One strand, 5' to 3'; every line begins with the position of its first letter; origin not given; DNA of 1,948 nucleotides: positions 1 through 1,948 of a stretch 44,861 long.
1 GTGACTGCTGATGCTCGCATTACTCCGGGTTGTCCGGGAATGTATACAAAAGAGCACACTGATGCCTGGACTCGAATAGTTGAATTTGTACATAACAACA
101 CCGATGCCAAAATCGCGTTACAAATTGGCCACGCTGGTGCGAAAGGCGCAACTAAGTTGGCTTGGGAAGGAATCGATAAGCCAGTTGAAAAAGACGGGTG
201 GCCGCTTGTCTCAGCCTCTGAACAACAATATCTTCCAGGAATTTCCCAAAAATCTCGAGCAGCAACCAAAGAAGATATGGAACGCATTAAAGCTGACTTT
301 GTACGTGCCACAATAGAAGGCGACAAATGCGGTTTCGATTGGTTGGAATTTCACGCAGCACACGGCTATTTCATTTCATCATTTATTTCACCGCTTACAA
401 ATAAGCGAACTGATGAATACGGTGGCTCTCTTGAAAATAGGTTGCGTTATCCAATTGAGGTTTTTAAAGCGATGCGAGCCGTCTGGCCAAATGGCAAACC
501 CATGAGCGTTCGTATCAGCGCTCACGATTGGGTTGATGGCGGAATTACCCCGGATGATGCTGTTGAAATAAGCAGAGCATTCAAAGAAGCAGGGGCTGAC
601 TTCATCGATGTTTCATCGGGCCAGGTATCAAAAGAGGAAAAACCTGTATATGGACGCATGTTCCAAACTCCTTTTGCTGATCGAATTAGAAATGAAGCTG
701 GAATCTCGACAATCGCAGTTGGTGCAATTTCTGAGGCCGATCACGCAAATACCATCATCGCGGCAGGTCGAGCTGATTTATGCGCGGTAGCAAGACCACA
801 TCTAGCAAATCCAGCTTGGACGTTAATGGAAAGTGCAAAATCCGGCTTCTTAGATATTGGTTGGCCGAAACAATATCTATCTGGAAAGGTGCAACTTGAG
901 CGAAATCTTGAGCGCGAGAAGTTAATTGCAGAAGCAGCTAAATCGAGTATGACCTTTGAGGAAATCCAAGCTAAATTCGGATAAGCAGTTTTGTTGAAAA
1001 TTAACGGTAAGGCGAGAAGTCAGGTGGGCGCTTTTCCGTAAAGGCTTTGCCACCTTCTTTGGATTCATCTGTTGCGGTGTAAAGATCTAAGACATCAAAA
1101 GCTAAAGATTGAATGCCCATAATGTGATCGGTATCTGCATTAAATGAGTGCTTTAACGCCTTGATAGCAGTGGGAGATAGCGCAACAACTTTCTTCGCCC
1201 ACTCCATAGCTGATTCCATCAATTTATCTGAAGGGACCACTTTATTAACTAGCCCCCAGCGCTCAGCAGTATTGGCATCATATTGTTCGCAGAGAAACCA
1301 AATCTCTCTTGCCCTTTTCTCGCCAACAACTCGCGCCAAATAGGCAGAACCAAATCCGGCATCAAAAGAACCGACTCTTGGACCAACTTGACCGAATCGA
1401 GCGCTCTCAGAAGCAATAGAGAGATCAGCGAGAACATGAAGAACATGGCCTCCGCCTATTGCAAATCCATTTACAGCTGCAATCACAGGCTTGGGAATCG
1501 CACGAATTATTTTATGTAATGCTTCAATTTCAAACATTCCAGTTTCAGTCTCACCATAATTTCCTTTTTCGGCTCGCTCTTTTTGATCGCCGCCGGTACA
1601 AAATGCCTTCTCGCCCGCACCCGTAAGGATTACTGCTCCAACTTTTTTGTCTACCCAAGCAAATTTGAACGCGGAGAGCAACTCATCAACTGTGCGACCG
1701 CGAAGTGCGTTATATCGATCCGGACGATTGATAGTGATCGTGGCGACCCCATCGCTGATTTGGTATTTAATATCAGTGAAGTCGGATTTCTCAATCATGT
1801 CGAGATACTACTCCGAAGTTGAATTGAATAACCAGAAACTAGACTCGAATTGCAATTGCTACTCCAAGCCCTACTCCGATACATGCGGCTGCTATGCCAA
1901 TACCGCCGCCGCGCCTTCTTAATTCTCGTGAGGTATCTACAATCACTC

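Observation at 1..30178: A ~30 kb regulator-less supercluster that reads as tryptophan uptake -> kynurenine -> anthranilate -> aryl-CoA ring reduction and beta-oxidation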

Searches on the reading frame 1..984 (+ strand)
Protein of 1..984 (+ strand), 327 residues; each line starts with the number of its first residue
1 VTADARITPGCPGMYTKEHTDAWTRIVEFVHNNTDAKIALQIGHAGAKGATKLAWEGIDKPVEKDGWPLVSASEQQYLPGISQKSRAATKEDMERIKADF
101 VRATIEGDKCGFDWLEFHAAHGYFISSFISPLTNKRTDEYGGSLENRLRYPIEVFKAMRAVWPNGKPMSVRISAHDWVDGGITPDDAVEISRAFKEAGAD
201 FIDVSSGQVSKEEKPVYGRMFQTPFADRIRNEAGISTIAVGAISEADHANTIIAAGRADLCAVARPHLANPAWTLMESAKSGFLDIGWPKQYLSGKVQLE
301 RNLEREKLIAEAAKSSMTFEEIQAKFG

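Call 3: search_protein_families(library=pfam, proteins=[window:1-984:+])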
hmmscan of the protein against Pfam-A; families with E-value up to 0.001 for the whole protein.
window:1-984:+ (327 aa): 1 family
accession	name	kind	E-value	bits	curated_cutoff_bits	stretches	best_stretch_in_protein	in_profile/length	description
PF00724.26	Oxidored_FMN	-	9.5e-47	160.4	27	1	2-274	61-332/342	NADH:flavin oxidoreductase / NADH oxidase family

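Call 7: search_protein_families(library=ncbifam, proteins=[window:1-984:+])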
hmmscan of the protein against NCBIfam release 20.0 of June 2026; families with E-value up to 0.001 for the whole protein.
window:1-984:+ (327 aa): 8 families
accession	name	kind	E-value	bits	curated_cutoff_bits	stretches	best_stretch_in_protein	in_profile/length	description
NF006101.0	PRK08255.1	equivalog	5.9e-164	547.1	1078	1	2-311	456-764/768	bifunctional salicylyl-CoA 5-hydroxylase/oxidoreductase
NF010047.0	PRK13523.1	equivalog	5.2e-63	213.1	431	1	3-293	65-335/339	NADPH dehydrogenase NamA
NF041087.1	bile_acid_BaiCD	equivalog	1.6e-48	165.3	825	1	15-274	62-325/642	bile acid Fe-S flavoenzyme BaiCD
TIGR03997.1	mycofact_OYE_2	equivalog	5.8e-44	150.5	793.15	1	15-274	72-324/645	mycofactocin system FadH/OYE family oxidoreductase 2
NF007899.0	PRK10605.1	subfamily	5.3e-35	121.3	403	1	3-272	64-332/365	N-ethylmaleimide reductase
NF045592.1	bili_reduct_N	equivalog_domain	9.2e-31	107.3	425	1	12-275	61-328/363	bilirubin reductase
NF045599.1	bili_reduct_long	exception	3.9e-29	101.4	750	1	11-275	65-329/641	bilirubin reductase, long form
TIGR03996.1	mycofact_OYE_1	hypoth_equivalog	6.5e-10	38.1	627.9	1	91-273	133-318/633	mycofactocin system FadH/OYE family oxidoreductase 1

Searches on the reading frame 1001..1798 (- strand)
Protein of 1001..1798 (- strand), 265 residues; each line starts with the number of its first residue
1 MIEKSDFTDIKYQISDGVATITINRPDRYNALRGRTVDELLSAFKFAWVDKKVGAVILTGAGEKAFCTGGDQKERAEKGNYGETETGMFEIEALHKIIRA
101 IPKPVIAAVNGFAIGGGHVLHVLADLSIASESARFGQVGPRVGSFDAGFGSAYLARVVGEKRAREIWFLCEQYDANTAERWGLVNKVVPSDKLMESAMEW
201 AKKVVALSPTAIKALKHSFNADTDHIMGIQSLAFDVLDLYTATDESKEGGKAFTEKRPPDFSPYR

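Call 3: search_protein_families(library=pfam, proteins=[window:1001-1798:-])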
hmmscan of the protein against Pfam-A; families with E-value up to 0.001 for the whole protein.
window:1001-1798:- (265 aa): 2 families
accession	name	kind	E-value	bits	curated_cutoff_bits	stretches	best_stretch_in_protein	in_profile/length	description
PF00378.25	ECH_1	-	2.7e-71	240.3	27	1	14-262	2-249/251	Enoyl-CoA hydratase/isomerase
PF16113.10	ECH_2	-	1.1e-25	91.4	27.2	1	19-200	2-184/335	Enoyl-CoA hydratase/isomerase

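Call 7: search_protein_families(library=ncbifam, proteins=[window:1001-1798:-])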
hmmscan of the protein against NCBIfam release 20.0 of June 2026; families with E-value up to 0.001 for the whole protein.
window:1001-1798:- (265 aa): 72 families (the best 25 are shown)
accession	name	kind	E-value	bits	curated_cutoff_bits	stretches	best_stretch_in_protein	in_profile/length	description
NF005637.0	PRK07396.1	equivalog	1.4e-107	359.1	380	1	4-264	9-269/273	1,4-dihydroxy-2-naphthoyl-CoA synthase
TIGR01929.1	menB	equivalog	1.4e-99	332.9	342.7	1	7-262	1-257/259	1,4-dihydroxy-2-naphthoyl-CoA synthase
TIGR03210.1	badI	equivalog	5.9e-98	327.2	467.6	1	7-264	1-256/256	2-ketocyclohexanecarboxyl-CoA hydrolase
NF006186.0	PRK08321.1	equivalog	1.2e-80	271.3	378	1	2-264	17-298/302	1,4-dihydroxy-2-naphthoyl-CoA synthase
NF004475.0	PRK05809.1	subfamily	6.3e-52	176.6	394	1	6-261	2-257/260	short-chain-enoyl-CoA hydratase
NF051848.1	EnCoAHydtEchA19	equivalog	7.3e-50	169.9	400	1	16-262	8-256/258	enoyl-CoA hydratase EchA19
NF004840.0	PRK06190.1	equivalog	9.5e-49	166.3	253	1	13-226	9-220/260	enoyl-CoA hydratase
NF006109.0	PRK08260.1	subfamily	3.7e-48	164.3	320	1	6-262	2-276/296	enoyl-CoA hydratase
NF004517.0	PRK05862.1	equivalog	1e-47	162.8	396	1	10-262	6-255/257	enoyl-CoA hydratase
NF004634.0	PRK05980.1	equivalog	1.3e-45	155.9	375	1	10-260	5-259/263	crotonase/enoyl-CoA hydratase family protein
NF006008.0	PRK08139.1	equivalog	3.9e-45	154.4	313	1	10-262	13-264/266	enoyl-CoA hydratase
NF005802.0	PRK07657.1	equivalog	4.3e-45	154.3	363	1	14-261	10-257/260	enoyl-CoA hydratase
NF006699.0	PRK09245.1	subfamily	5.5e-44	150.4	354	1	11-262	6-264/266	crotonase/enoyl-CoA hydratase family protein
NF042430.2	EnCoAhydt_DpgD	equivalog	2.2e-43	148.6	400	1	12-261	1-255/258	enoyl-CoA-hydratase DpgD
NF006007.0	PRK08138.1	subfamily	7e-43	146.9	355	1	13-262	13-259/261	enoyl-CoA hydratase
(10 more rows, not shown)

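Call 9: find_encoding_contigs(protein=window:1001-1798:-, flank=10000, max_places=8)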
Protein window:1001-1798:- (265 aa): 22 contigs read that carry it; 8 places shown.
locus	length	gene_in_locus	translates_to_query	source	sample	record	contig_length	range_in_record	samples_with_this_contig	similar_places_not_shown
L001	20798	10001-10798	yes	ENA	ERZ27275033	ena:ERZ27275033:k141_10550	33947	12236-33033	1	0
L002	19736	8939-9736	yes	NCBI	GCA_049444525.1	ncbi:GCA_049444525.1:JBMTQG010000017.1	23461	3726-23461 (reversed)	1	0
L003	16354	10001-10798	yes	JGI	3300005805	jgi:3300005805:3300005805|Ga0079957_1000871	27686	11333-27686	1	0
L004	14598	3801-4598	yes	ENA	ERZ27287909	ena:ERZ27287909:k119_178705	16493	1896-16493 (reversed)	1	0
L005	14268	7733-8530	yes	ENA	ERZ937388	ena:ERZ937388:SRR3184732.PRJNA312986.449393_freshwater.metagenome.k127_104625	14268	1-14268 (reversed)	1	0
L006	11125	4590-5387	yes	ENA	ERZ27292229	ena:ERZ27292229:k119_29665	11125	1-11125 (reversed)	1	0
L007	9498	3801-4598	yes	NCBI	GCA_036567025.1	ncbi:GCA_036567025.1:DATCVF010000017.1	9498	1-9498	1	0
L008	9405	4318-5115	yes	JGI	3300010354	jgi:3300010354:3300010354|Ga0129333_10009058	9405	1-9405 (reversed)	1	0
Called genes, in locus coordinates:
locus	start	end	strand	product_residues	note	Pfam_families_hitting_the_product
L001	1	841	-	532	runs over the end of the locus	PF01593:Amino_oxidase, PF13450:NAD_binding_8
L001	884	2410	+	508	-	PF00890:FAD_binding_2 (faint), PF01266:DAO, PF01593:Amino_oxidase, PF03486:HI0933_like (faint), PF07992:Pyr_redox_2 (faint), PF12831:FAD_oxidored (weak), PF13450:NAD_binding_8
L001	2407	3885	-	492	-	PF01642:MM_CoA_mutase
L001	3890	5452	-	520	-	PF00501:AMP-binding, PF13193:AMP-binding_C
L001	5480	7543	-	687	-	PF02629:CoA_binding, PF13380:CoA_binding_2, PF13607:Succ_CoA_lig, PF19045:Ligase_CoA_2, PF13549:ATP-grasp_5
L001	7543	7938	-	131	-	PF01042:Ribonuc_L-PSP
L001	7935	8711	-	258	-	PF00106:adh_short, PF08659:KR (weak), PF13561:adh_short_C2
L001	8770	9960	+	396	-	PF00108:Thiolase_N, PF02803:Thiolase_C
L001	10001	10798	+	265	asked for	PF00378:ECH_1, PF16113:ECH_2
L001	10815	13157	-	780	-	PF01494:FAD_binding_3 (faint), PF00724:Oxidored_FMN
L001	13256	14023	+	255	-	PF00106:adh_short, PF08659:KR, PF01370:Epimerase (weak), PF13460:NAD_binding_10 (weak), PF13561:adh_short_C2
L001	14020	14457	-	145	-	PF02310:B12-binding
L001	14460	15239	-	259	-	PF03308:MeaB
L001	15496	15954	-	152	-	PF03350:UPF0114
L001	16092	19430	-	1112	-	PF01619:Pro_dh, PF00171:Aldedh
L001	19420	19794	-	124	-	-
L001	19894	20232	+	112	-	-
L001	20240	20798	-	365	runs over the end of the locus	PF01699:Na_Ca_ex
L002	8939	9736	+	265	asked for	PF00378:ECH_1, PF16113:ECH_2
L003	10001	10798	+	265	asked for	PF00378:ECH_1, PF16113:ECH_2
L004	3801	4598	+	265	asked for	PF00378:ECH_1, PF16113:ECH_2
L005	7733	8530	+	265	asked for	PF00378:ECH_1, PF16113:ECH_2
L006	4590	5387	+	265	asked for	PF00378:ECH_1, PF16113:ECH_2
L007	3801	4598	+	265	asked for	PF00378:ECH_1, PF16113:ECH_2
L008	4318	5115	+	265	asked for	PF00378:ECH_1, PF16113:ECH_2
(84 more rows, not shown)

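Call 26: search_protein_families(library=ncbifam, proteins=[L001:10815-13157:-, L001:13256-14023:+, L001:14020-14457:-, L001:14460-15239:-, L001:3890-5452:-], max_evalue=1e-10)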
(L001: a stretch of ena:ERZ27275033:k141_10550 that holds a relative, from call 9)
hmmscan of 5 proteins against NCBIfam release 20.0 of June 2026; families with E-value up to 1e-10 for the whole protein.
L001:10815-13157:- (780 aa): 11 families
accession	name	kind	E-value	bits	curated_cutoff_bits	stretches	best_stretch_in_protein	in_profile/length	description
NF006101.0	PRK08255.1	equivalog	0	1305.7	1078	1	1-764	19-764/768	bifunctional salicylyl-CoA 5-hydroxylase/oxidoreductase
NF010047.0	PRK13523.1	equivalog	2.3e-84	283.3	431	1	398-746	5-335/339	NADPH dehydrogenase NamA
NF041087.1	bile_acid_BaiCD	equivalog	1.1e-57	195.6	825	1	398-727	4-325/642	bile acid Fe-S flavoenzyme BaiCD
TIGR03997.1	mycofact_OYE_2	equivalog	6.3e-56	190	793.15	1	398-727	2-324/645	mycofactocin system FadH/OYE family oxidoreductase 2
NF053547.1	violacein_VioD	equivalog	1.9e-53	181.6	620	1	1-356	18-355/372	flavin-dependent violacein biosynthesis monooxygenase VioD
NF007899.0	PRK10605.1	subfamily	7e-43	147.2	403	1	398-725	6-332/365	N-ethylmaleimide reductase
NF045599.1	bili_reduct_long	exception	4e-37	127.8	750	1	399-728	2-329/641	bilirubin reductase, long form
NF045592.1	bili_reduct_N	equivalog_domain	1.8e-36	126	425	1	398-728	2-328/363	bilirubin reductase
TIGR03996.1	mycofact_OYE_1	hypoth_equivalog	6.2e-16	58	627.9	1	410-726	14-318/633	mycofactocin system FadH/OYE family oxidoreductase 1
NF005243.0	PRK06753.1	equivalog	2e-12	46.7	365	0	260-325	272-332/374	hypothetical protein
NF005313.0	PRK06847.1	subfamily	3.6e-12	45.9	372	0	260-330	284-350/375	hypothetical protein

L001:13256-14023:+ (255 aa): 209 families (the best 25 are shown)
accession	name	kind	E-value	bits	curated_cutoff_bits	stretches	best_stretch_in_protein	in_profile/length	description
NF005559.1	PRK07231.1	subfamily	7.8e-64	215.5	215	1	4-252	1-248/249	glucose 1-dehydrogenase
NF009466.0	PRK12826.1-2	subfamily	6.2e-63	212.6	222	1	8-253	4-246/248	3-oxoacyl-ACP reductase FabG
NF004198.0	PRK05653.1-3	equivalog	8.4e-63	212.1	296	1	4-253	4-248/248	3-oxoacyl-ACP reductase FabG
NF004791.0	PRK06138.1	equivalog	2.5e-58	197.4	312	1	4-253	2-251/252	SDR family oxidoreductase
TIGR01830.1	3oxo_ACP_reduc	equivalog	1.9e-57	194.8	297.75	1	10-250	1-237/239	3-oxoacyl-[acyl-carrier-protein] reductase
NF052558.1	MBtsdlDhBudC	equivalog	1.7e-55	188.3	270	1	5-251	1-241/250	meso-2,3-butanediol dehydrogenase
NF004197.0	PRK05653.1-1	equivalog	1.7e-55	188.3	332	1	1-253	1-248/249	3-oxoacyl-ACP reductase FabG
NF009468.0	PRK12826.1-4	equivalog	1e-52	179.4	318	1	1-253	1-249/256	SDR family oxidoreductase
NF005853.0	PRK07774.1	equivalog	5.2e-52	176.7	303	1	3-253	2-248/250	SDR family oxidoreductase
NF009464.0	PRK12824.1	subfamily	9.9e-52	176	269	1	8-253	3-244/245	3-oxoacyl-ACP reductase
NF006080.0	PRK08226.1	equivalog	3.7e-51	174.1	356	1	4-251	3-253/263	SDR family oxidoreductase UcpA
NF006070.0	PRK08213.1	subfamily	8.5e-51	172.9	279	1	5-251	10-256/259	gluconate 5-dehydrogenase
NF005469.0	PRK07063.1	equivalog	8.8e-51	172.9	306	1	1-251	1-254/260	SDR family oxidoreductase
NF005681.0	PRK07478.1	subfamily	1.5e-50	172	267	1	4-251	3-249/254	SDR family oxidoreductase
NF005309.0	PRK06841.1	subfamily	4.4e-50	170.6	286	1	4-250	12-251/255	GolD/DthD family dehydrogenase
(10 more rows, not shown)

L001:14020-14457:- (145 aa): 4 families
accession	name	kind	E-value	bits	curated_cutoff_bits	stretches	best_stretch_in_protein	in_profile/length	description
TIGR00640.1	acid_CoA_mut_C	subfamily_domain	8.7e-37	126.1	57.45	1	14-141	4-131/132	methylmalonyl-CoA mutase C-terminal domain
NF006944.0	PRK09426.1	equivalog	4e-31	107.7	876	1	13-141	590-718/721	methylmalonyl-CoA mutase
NF045497.1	IsobCoAmut_IcmF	equivalog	1.9e-13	49.2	1500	1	16-121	6-113/1076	fused isobutyryl-CoA mutase/GTPase IcmF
NF002612.0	PRK02261.1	equivalog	2.5e-12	46.5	110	1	14-142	5-139/148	methylaspartate mutase subunit S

L001:14460-15239:- (259 aa): 3 families
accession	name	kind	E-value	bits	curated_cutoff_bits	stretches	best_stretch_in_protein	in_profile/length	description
TIGR00750.1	lao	equivalog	7.2e-41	140.2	240.75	1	42-253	19-235/300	methylmalonyl Co-A mutase-associated GTPase MeaB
NF006958.0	PRK09435.1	equivalog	1e-32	113.5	329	1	50-255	50-260/333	methylmalonyl Co-A mutase-associated GTPase MeaB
NF045497.1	IsobCoAmut_IcmF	equivalog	3.2e-28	98.1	1500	1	47-224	180-360/1076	fused isobutyryl-CoA mutase/GTPase IcmF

L001:3890-5452:- (520 aa): 97 families (the best 25 are shown)
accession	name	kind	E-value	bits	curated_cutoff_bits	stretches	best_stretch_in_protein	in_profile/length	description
NF004837.0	PRK06187.1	subfamily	9e-124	413.6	476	1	3-517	10-525/531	long-chain-fatty-acid--CoA ligase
NF006182.0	PRK08316.1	subfamily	6.7e-99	331.7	663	1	3-516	13-519/523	fatty acyl-CoA synthetase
NF005676.0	PRK07470.1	equivalog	2e-93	313.9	774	1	1-516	20-531/544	acyl-CoA synthetase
NF005307.0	PRK06839.1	equivalog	4.3e-86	289.5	748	1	15-514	16-493/496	o-succinylbenzoate--CoA ligase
NF002966.0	PRK03640.1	equivalog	2e-79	267.4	556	1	15-515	16-481/483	o-succinylbenzoate--CoA ligase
NF052269.1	Staph_lig_FadD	equivalog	7.8e-79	265.3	650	1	15-515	14-494/499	long-chain-fatty-acid--CoA ligase FadD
NF004838.1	PRK06188.1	equivalog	3.4e-78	263.2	875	1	3-513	11-522/524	fatty-acid--CoA ligase FadD8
NF005702.0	PRK07514.1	subfamily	2.9e-75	253.6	558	1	11-513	13-499/506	malonyl-CoA synthase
NF005857.1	PRK07786.1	exception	8.6e-75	252.2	733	1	25-512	33-510/513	fatty-acid--CoA ligase FadD5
NF004797.0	PRK06145.1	equivalog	1.3e-74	251.3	850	1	4-516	5-497/499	acyl-CoA synthetase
NF005801.1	PRK07656.1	equivalog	1.1e-72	245.4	657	1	4-511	4-500/500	FadD3 family acyl-CoA ligase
NF009071.0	PRK12406.1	subfamily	2.7e-71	240.6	701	1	23-513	9-501/510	acyl-CoA synthetase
NF006020.0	PRK08162.1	subfamily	4.1e-71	240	677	1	7-516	25-540/545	acyl-CoA synthetase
NF009233.0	PRK12583.1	subfamily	1.1e-69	235.3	832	1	148-511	195-547/558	fatty acid CoA ligase family protein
TIGR01923.1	menE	equivalog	2.5e-67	227.7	330.15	1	28-509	1-441/442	o-succinylbenzoate--CoA ligase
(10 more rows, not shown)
